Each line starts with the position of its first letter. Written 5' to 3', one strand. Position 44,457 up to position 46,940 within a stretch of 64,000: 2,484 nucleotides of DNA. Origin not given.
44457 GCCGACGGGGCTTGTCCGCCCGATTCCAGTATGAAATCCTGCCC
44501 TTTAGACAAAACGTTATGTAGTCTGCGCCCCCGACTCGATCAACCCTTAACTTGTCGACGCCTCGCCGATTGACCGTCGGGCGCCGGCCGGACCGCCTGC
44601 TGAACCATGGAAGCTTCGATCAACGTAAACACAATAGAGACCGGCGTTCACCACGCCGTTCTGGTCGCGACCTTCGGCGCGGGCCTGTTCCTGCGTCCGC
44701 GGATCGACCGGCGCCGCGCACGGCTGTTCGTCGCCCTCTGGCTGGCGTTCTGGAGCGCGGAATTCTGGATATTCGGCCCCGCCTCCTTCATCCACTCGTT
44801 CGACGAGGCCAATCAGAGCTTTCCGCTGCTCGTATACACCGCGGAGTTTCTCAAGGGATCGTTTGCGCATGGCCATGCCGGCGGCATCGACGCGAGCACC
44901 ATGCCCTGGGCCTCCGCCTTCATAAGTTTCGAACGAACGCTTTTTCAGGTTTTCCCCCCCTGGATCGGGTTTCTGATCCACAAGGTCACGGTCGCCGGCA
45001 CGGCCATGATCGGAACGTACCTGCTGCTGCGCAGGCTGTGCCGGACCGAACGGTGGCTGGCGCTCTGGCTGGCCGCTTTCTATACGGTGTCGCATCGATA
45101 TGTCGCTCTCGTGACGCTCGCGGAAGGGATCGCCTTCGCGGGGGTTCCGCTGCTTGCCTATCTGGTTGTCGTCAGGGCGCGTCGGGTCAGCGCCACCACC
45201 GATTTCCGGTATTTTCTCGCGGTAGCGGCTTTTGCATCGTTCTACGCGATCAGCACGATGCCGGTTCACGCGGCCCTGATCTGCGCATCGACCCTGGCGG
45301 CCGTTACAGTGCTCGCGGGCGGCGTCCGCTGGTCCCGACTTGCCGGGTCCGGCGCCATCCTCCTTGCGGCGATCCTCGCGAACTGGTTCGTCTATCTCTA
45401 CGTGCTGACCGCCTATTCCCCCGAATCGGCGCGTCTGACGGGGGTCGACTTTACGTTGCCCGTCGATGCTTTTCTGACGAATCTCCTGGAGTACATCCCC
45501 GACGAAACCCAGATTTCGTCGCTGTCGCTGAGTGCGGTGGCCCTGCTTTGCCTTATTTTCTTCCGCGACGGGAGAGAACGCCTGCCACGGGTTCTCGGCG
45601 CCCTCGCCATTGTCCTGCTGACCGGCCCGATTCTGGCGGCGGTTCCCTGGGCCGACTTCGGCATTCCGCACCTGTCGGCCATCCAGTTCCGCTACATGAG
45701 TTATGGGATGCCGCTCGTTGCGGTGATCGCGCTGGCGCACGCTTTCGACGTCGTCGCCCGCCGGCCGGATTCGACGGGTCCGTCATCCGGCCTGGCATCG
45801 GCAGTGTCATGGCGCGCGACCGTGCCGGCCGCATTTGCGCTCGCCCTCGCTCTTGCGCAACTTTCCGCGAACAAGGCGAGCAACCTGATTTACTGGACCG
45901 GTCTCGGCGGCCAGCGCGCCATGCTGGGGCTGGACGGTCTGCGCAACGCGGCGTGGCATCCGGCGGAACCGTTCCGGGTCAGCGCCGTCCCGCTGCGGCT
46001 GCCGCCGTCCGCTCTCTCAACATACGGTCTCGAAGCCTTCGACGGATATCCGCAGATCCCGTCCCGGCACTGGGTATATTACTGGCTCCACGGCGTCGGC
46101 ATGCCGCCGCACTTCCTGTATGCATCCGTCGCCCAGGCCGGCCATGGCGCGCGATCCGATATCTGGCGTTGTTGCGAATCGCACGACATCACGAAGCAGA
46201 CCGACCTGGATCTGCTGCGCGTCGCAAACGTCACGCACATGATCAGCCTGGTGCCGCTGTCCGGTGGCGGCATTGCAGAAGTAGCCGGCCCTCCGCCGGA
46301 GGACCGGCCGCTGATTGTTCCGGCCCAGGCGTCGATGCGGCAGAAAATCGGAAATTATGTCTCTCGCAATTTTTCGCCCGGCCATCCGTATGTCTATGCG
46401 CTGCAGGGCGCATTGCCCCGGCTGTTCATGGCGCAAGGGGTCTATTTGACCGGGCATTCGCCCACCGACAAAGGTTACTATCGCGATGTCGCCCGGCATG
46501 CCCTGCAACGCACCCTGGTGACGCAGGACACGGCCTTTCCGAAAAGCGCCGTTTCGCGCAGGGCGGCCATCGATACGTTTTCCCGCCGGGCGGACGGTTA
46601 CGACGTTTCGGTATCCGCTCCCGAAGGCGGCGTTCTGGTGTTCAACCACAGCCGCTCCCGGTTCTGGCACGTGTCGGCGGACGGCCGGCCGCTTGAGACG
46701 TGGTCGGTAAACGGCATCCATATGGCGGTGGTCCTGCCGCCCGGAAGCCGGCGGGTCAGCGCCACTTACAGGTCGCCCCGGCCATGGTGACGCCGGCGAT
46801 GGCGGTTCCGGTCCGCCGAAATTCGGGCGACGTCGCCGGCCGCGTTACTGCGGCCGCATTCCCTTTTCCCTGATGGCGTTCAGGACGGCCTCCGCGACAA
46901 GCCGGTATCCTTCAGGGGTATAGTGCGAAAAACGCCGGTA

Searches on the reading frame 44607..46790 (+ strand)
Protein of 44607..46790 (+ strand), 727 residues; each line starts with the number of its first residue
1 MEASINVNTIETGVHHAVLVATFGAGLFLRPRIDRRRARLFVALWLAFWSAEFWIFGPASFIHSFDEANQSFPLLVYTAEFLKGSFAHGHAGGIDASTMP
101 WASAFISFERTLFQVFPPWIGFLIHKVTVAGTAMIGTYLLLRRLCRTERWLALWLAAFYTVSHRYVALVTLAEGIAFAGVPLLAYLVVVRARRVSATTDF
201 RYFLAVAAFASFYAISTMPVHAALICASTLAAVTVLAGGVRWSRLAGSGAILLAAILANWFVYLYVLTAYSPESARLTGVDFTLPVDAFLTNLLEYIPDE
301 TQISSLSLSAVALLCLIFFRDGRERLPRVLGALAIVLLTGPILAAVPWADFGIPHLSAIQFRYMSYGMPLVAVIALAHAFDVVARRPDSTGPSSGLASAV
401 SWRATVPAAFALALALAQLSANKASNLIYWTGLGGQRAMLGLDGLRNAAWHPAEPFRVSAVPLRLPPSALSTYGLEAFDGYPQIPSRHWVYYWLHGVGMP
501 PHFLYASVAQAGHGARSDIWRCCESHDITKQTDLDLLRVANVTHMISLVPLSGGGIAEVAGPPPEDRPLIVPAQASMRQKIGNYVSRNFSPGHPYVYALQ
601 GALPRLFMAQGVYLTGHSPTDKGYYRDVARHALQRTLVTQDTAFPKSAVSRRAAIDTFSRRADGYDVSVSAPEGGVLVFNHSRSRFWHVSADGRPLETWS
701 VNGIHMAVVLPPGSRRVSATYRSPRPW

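Call 14: search_protein_families(library=pfam, proteins=[window:44607-46790:+], max_evalue=0.001)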
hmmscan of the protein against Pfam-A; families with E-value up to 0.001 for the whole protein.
window:44607-46790:+ (727 aa): 1 family
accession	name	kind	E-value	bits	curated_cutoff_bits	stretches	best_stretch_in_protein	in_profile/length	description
PF19510.5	DUF6044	-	6.7e-05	21.9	27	1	104-386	79-368/564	Protein of unknown function (DUF6044)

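Call 19: search_protein_families(library=pfam, proteins=[window:44607-46790:+], max_evalue=10)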
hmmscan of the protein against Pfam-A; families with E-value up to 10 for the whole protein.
window:44607-46790:+ (727 aa): 2 families
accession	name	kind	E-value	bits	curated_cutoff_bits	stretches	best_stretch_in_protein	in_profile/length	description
PF19510.5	DUF6044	-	6.7e-05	21.9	27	1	104-386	79-368/564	Protein of unknown function (DUF6044)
PF09586.16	YfhO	-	0.12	11.1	28.5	1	665-724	766-826/835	Bacterial membrane protein YfhO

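Call 20: search_protein_families(library=ncbifam, proteins=[window:44607-46790:+], max_evalue=1)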
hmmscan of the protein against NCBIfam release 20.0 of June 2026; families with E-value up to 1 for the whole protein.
window:44607-46790:+ (727 aa): 1 family
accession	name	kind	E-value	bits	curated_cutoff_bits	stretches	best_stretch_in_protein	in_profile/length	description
NF009711.0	PRK13240.1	equivalog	0.17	11.4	48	1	334-353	4-23/40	photosystem II protein Y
